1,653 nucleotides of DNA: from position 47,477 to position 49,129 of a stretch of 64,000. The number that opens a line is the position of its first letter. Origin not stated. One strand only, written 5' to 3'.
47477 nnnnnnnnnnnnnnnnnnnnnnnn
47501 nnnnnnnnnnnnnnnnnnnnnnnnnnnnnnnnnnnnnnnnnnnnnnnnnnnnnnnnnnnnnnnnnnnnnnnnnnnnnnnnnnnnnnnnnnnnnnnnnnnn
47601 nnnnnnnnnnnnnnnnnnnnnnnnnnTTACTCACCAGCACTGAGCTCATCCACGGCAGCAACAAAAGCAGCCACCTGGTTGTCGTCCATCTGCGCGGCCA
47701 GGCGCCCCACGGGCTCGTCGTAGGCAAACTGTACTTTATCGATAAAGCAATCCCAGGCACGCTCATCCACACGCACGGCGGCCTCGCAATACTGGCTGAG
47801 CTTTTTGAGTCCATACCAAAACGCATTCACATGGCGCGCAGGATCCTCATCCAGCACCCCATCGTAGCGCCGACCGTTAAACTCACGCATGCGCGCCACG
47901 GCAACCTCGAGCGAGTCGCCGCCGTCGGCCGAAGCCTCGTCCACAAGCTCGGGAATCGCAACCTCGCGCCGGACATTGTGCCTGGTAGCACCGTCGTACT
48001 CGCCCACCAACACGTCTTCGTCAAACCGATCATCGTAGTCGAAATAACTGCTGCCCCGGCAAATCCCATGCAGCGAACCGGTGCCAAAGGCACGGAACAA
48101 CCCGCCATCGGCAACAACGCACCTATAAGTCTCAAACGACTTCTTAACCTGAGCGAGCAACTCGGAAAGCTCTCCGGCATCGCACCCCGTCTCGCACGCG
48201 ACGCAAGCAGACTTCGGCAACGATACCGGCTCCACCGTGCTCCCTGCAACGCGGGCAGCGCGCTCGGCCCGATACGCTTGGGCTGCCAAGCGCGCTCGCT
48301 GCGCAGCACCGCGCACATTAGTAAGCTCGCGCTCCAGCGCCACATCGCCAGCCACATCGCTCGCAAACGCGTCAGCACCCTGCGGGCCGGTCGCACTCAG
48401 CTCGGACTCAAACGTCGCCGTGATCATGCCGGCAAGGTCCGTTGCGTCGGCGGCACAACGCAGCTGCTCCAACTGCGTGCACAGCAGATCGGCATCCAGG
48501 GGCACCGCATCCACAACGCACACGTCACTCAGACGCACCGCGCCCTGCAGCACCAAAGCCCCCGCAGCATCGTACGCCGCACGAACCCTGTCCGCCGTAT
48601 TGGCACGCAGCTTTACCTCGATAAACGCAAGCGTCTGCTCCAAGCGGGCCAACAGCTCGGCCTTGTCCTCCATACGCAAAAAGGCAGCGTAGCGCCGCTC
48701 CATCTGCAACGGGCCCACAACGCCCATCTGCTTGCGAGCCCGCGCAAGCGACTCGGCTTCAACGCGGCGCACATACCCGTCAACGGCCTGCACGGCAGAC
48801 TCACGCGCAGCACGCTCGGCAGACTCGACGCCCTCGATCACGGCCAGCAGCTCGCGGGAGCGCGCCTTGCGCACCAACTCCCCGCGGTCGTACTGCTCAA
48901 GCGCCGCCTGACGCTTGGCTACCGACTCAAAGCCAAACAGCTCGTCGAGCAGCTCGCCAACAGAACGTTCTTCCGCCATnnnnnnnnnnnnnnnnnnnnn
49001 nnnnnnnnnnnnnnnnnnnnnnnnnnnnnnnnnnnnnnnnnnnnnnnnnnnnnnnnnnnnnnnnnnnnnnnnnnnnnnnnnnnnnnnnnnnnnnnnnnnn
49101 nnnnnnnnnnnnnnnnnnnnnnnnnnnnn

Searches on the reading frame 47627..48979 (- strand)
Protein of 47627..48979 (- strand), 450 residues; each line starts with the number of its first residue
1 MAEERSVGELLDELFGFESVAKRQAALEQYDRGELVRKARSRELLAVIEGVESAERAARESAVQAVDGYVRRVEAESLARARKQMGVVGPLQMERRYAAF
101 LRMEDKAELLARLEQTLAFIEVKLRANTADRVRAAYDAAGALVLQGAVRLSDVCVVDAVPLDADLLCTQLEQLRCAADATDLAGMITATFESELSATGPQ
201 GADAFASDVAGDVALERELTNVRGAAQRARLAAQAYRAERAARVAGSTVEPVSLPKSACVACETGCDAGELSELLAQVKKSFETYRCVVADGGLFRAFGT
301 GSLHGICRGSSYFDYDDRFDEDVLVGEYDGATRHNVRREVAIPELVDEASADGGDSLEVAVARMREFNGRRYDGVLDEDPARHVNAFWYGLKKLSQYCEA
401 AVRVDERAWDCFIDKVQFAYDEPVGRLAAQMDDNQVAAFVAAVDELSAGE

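Call 12: search_protein_families(library=pfam, proteins=[window:47627-48979:-])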
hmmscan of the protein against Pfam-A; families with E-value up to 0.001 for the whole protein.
window:47627-48979:- (450 aa): 0 families

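Call 48: search_protein_families(library=padloc, proteins=[window:47627-48979:-], max_evalue=0.01)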
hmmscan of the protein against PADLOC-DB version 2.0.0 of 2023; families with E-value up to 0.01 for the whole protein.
window:47627-48979:- (450 aa): 0 families

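Call 53: search_protein_families(library=ncbifam, proteins=[window:47627-48979:-], max_evalue=1)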
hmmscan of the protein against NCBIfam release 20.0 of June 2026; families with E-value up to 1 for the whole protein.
window:47627-48979:- (450 aa): 0 families
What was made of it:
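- Tried and rejected: No hits (calls 12, 48, 53).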
